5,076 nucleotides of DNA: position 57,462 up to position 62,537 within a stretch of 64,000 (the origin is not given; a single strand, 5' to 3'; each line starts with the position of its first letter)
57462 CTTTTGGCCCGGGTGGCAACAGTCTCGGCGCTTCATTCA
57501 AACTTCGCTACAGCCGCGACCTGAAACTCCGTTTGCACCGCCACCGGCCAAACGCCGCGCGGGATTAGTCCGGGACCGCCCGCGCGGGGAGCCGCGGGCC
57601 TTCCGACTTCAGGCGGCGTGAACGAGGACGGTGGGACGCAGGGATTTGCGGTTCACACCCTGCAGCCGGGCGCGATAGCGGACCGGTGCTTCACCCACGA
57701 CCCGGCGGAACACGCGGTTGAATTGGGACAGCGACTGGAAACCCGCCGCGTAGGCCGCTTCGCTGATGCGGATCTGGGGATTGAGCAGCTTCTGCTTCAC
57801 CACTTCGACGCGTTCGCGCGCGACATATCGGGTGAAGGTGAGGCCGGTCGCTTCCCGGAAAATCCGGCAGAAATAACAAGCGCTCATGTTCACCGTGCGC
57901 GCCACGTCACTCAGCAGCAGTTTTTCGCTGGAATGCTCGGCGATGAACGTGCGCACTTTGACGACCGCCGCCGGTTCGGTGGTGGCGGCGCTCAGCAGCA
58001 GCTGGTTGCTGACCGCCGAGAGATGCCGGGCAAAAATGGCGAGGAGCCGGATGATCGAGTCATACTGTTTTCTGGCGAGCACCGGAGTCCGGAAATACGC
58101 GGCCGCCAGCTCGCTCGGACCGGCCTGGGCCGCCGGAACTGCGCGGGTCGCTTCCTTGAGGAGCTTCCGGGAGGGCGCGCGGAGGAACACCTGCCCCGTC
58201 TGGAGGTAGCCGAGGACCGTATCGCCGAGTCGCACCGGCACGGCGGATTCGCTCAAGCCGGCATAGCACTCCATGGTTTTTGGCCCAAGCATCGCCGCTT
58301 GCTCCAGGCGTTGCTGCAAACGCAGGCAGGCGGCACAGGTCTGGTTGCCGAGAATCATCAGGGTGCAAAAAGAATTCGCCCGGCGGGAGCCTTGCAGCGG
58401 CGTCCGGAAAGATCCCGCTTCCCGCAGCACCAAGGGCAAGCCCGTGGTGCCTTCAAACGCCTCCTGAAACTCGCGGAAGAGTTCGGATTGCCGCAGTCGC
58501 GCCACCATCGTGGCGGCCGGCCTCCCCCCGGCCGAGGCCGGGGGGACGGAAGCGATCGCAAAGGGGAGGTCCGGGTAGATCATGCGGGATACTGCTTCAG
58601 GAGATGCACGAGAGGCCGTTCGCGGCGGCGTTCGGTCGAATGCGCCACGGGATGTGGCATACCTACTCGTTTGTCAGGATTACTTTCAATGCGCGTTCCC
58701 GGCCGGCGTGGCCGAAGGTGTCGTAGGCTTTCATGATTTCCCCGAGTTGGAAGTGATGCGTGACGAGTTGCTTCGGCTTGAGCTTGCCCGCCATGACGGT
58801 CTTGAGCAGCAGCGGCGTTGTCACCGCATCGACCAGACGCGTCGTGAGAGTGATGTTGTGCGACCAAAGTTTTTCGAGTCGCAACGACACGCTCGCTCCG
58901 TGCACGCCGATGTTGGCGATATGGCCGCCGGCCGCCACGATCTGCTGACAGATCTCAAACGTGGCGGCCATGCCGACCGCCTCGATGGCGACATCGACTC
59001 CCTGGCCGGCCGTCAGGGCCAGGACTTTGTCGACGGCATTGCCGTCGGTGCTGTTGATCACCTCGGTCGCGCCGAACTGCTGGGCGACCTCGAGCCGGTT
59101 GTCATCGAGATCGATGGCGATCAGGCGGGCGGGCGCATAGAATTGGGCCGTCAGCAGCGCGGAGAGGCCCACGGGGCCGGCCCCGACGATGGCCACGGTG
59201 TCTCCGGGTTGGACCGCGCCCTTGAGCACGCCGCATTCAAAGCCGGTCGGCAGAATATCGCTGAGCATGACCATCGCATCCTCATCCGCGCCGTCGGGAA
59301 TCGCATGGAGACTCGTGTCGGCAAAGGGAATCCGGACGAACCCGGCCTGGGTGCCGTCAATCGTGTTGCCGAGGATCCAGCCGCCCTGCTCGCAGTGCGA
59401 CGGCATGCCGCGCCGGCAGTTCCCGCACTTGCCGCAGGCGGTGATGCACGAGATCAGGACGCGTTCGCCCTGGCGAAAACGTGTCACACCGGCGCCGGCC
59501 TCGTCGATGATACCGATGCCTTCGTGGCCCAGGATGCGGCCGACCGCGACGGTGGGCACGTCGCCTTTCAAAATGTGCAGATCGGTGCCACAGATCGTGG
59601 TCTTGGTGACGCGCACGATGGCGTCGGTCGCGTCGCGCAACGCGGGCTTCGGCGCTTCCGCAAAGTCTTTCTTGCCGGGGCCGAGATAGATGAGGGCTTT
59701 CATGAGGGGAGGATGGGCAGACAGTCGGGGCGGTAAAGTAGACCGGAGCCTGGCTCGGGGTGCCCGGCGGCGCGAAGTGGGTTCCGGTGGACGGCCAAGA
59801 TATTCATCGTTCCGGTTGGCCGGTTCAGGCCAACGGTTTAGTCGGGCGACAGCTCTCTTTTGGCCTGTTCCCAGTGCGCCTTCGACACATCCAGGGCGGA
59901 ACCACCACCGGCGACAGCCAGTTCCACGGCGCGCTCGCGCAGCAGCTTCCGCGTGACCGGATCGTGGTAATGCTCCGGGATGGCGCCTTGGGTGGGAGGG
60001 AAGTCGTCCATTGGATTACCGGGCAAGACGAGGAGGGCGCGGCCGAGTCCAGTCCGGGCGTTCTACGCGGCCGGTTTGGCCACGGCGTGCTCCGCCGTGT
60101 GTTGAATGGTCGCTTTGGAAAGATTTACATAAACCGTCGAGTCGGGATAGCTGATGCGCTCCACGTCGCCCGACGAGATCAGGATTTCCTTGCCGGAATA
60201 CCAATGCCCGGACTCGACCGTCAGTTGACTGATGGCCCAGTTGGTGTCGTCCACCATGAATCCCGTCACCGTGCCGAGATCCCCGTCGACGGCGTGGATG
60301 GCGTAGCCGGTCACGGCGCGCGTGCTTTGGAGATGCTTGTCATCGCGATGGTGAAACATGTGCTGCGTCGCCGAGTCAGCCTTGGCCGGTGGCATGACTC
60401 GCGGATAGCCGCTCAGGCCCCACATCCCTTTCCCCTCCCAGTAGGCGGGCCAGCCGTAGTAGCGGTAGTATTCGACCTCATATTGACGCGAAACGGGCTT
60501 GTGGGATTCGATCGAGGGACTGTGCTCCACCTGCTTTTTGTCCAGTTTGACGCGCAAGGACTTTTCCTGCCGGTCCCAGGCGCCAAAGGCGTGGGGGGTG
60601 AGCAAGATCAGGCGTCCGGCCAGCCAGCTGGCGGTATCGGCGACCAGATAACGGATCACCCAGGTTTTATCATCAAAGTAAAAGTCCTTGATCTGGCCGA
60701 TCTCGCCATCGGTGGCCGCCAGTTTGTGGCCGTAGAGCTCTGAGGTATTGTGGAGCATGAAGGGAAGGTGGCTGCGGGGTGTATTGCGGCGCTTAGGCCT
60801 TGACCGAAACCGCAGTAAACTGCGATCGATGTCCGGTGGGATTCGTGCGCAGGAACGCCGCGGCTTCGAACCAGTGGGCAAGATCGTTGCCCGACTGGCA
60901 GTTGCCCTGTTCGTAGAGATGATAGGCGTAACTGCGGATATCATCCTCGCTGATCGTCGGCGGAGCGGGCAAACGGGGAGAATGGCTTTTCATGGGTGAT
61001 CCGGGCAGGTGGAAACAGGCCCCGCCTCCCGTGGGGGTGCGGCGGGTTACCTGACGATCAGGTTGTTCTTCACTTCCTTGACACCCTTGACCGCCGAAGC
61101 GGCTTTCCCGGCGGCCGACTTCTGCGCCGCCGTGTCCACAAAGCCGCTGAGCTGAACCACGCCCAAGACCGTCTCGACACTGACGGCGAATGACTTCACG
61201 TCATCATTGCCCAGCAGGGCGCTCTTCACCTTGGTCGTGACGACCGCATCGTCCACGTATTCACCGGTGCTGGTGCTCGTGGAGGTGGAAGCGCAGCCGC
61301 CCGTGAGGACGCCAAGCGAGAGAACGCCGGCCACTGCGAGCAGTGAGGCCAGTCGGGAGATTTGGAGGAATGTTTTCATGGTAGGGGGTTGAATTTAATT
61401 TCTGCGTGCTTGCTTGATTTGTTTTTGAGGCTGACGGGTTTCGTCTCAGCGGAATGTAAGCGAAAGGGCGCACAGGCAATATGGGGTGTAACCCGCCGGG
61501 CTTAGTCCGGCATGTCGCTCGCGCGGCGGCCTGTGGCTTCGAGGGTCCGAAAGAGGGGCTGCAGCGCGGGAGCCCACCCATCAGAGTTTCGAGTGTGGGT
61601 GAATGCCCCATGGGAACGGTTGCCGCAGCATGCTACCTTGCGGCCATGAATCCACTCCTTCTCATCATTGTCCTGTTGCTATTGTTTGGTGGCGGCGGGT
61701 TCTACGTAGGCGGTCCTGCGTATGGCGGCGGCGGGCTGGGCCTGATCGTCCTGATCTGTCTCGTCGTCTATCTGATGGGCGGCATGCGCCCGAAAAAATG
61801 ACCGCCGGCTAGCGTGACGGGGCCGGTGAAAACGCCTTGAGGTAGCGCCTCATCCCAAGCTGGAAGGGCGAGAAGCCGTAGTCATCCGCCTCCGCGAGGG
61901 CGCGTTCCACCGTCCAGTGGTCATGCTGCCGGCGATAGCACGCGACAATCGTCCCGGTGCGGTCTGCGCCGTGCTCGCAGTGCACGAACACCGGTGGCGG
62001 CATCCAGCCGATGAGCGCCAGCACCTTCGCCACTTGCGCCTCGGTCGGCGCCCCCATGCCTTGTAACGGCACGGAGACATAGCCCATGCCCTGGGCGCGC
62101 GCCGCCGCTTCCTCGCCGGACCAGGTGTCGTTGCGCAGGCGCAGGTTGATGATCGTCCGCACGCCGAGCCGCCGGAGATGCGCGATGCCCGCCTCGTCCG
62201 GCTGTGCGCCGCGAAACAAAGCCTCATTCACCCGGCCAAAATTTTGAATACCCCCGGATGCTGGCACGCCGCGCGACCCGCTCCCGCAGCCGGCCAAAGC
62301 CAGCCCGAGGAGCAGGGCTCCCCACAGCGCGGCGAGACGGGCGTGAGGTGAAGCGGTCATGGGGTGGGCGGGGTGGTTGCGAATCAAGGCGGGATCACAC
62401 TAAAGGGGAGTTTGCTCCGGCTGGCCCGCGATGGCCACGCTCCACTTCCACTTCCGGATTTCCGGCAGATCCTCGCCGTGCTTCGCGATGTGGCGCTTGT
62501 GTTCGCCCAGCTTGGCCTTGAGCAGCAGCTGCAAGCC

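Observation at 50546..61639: Undescribed regulon signature: six promoters with RCCCCAT exactly 22 nt upstream of a -10 box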

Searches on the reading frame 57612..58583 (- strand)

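Call 54: search_protein_families(library=pfam, max_evalue=0.001, proteins=[window:57612-58583:-])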
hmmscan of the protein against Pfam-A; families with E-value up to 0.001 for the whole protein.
window:57612-58583:- (324 aa): 3 families
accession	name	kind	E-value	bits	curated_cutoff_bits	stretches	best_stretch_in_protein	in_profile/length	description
PF12833.13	HTH_18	-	2e-21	76.5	33.6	1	228-306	2-80/80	Helix-turn-helix domain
PF10114.15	PocR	-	6.3e-21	75.3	23.9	1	34-190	6-159/162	Sensory domain found in PocR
PF00165.29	HTH_AraC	-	1.6e-16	60.4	26.6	2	214-254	1-41/42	Bacterial regulatory helix-turn-helix proteins, AraC family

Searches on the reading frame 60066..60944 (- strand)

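Call 54: search_protein_families(library=pfam, max_evalue=0.001, proteins=[window:60066-60944:-])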
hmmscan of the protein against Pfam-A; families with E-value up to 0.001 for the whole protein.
window:60066-60944:- (293 aa): 1 family
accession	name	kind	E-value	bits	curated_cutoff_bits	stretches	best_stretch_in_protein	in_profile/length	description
PF05239.21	PRC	-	1.6e-08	34.9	21.2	0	69-116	8-56/78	PRC-barrel domain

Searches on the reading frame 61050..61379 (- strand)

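Call 18: search_protein_families(library=pfam, max_evalue=0.01, proteins=[window:61050-61379:-])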
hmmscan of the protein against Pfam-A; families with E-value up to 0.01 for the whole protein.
seq(110 aa): 1 family
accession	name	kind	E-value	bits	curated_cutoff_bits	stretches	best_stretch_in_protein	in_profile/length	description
PF04972.22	BON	-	7.9e-18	65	27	1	43-110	1-68/69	BON domain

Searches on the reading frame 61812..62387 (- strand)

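Call 54: search_protein_families(library=pfam, max_evalue=0.001, proteins=[window:61812-62387:-])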
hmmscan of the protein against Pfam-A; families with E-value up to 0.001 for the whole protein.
window:61812-62387:- (192 aa): 7 families
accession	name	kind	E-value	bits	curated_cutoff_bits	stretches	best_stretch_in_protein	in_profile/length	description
PF22741.1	PTP-NADK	-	5.8e-20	71.7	27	1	55-163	28-141/163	DSP-PTPase phosphatase fused to NAD+ Kinase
PF22785.1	Tc-R-P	-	1.4e-12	48.6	27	1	61-152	9-101/106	Polymorphic toxin system, DSP-PTPase phosphatase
PF03162.18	Y_phosphatase2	-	2.4e-12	47.2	27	1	48-187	5-147/165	Tyrosine phosphatase family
PF22784.1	PTP-SAK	-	6.7e-10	39.6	27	1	65-151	21-108/153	Swiss Army Knife protein, DSP-PTPase phosphatase domain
PF13350.11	Y_phosphatase3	-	2.6e-09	37.9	22.2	1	56-150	27-148/240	Tyrosine phosphatase family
PF04273.18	BLH_phosphatase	-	4.8e-07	30.5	26.1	1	54-141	6-97/110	Beta-lactamase hydrolase-like protein, phosphatase-like domain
PF00782.25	DSPc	-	1.4e-05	25.4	33.5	1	132-164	75-107/133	Dual specificity phosphatase, catalytic domain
